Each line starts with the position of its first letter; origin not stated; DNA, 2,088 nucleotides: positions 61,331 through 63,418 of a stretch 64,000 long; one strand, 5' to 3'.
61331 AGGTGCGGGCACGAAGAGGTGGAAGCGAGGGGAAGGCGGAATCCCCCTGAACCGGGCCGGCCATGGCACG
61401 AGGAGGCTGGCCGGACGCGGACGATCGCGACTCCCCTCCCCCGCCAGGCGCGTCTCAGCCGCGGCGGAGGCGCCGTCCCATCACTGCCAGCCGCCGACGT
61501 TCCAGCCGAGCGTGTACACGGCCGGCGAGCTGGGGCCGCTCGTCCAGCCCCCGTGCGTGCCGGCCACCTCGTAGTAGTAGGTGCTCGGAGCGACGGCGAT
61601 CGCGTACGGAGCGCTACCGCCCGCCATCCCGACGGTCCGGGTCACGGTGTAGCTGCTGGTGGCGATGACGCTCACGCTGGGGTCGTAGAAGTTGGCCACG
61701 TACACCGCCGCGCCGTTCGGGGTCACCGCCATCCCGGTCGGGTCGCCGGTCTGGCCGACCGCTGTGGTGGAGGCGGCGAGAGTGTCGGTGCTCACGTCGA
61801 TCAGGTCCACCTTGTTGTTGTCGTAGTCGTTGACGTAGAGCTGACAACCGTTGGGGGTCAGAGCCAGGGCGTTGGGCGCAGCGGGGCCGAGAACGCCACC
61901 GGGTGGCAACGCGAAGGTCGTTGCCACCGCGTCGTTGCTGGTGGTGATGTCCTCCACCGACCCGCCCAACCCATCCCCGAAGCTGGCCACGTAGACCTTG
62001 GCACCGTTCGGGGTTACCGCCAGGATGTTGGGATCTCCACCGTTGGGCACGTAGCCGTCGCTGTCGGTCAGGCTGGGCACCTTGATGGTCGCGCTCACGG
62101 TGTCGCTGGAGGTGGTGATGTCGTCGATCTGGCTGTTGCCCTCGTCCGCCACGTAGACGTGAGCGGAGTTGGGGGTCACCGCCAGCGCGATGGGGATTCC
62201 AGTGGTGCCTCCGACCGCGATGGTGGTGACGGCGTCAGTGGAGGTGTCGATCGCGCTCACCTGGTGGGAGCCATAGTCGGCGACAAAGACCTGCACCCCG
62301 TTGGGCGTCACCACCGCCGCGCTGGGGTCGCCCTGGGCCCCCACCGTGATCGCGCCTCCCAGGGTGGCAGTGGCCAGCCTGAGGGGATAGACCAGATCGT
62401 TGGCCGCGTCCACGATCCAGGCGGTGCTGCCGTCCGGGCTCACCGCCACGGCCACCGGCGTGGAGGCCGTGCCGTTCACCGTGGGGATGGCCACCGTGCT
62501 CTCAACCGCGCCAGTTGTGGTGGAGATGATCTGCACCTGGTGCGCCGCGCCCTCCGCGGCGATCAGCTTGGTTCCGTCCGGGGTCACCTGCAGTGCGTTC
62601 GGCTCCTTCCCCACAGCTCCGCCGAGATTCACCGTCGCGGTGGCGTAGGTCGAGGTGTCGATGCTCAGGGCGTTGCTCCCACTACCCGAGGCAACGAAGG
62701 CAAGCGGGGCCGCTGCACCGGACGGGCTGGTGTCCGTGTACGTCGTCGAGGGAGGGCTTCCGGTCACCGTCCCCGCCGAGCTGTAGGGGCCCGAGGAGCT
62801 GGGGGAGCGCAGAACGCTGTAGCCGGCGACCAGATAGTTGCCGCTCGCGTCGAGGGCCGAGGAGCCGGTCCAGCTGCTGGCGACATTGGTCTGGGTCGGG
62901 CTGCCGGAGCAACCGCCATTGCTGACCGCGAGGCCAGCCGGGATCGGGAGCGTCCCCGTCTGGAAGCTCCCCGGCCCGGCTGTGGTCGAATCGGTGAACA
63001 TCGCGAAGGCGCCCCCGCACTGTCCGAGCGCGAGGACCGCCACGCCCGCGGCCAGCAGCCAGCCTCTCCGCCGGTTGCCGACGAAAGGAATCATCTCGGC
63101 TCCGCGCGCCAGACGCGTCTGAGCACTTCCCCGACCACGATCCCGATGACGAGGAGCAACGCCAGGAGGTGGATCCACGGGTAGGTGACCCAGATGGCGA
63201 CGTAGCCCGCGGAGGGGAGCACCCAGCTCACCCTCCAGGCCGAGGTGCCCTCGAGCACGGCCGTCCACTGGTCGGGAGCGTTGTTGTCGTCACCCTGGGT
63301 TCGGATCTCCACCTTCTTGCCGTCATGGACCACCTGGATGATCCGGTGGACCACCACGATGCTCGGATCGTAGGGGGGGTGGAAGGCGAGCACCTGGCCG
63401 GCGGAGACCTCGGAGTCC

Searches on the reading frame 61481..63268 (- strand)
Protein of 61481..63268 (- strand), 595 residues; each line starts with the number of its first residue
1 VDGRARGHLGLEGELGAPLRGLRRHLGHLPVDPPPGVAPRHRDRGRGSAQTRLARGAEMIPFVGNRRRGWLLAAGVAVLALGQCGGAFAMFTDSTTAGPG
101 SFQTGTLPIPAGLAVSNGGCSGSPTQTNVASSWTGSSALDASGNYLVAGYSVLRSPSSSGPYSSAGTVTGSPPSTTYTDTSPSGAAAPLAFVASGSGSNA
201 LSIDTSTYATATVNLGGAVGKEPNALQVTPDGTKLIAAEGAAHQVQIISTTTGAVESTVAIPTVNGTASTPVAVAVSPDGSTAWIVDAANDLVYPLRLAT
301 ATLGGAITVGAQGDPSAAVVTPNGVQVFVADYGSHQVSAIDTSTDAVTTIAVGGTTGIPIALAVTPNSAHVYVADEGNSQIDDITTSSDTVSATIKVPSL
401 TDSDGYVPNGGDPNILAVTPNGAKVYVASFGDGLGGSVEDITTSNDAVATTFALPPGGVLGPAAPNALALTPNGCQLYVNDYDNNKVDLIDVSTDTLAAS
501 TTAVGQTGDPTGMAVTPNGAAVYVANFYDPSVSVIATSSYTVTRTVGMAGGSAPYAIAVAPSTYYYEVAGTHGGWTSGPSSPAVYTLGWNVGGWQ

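Call 19: search_protein_families(library=pfam, proteins=[window:61481-63268:-], max_evalue=0.001)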
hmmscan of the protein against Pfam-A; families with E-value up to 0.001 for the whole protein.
window:61481-63268:- (595 aa): 4 families
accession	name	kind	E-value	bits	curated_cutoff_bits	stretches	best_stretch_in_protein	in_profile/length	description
PF10282.15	Lactonase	-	7.1e-10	39.1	21.7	0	339-441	19-113/344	Lactonase, 7-bladed beta-propeller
PF08450.18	SGL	-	3.6e-09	37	26.3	0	186-363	46-231/246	SMP-30/Gluconolactonase/LRE-like region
PF21783.3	YNCE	-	3.9e-05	23.6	27.1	0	183-374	35-215/339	YNCE-like beta-propeller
PF01436.27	NHL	-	0.00011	22.5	20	0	359-381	4-25/28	NHL repeat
